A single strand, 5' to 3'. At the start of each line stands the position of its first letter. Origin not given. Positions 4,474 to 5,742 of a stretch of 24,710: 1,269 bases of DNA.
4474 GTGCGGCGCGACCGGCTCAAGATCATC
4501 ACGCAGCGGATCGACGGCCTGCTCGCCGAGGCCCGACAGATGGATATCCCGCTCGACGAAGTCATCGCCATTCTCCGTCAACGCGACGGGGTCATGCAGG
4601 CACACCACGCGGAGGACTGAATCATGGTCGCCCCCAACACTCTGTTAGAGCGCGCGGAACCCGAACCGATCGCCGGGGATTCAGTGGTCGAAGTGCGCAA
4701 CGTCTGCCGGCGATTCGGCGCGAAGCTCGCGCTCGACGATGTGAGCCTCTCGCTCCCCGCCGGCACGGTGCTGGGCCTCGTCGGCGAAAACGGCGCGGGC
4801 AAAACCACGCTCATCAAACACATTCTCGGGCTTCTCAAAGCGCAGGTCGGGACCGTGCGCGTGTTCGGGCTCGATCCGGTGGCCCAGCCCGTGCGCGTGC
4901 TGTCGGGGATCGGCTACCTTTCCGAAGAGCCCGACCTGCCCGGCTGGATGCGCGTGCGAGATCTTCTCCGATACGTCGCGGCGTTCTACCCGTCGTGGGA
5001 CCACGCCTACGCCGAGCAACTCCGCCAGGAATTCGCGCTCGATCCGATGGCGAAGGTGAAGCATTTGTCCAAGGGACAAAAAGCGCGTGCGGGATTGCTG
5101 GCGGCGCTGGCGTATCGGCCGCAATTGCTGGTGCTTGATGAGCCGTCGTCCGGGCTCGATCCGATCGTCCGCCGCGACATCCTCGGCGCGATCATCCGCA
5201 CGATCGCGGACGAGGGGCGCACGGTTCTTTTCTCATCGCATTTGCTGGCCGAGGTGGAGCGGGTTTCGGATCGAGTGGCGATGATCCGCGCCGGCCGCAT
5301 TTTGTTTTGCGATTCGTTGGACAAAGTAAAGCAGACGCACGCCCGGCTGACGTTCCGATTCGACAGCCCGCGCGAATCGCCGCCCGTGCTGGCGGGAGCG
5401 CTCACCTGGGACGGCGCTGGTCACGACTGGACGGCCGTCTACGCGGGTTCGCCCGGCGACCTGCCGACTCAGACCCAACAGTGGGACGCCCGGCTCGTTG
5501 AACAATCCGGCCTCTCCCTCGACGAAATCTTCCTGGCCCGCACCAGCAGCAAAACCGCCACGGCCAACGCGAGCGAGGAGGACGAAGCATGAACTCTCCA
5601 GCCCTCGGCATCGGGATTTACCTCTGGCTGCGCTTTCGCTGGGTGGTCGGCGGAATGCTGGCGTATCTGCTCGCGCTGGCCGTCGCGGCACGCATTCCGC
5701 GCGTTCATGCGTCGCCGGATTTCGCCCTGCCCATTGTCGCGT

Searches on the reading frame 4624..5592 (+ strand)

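Call 38: search_protein_families(library=pfam, proteins=[window:4624-5592:+], max_evalue=0.001)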
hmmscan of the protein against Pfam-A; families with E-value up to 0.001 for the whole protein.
window:4624-5592:+ (322 aa): 3 families
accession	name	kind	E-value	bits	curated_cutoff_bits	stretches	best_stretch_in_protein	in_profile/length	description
PF00005.33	ABC_tran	-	4.8e-25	89.2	25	1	37-175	1-136/137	ABC transporter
PF13304.12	AAA_21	-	1.3e-12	48.9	27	1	147-209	237-301/304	AAA domain, putative AbiEii toxin, Type IV TA system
PF13401.12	AAA_22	-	0.00043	21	27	0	50-173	8-92/130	AAA domain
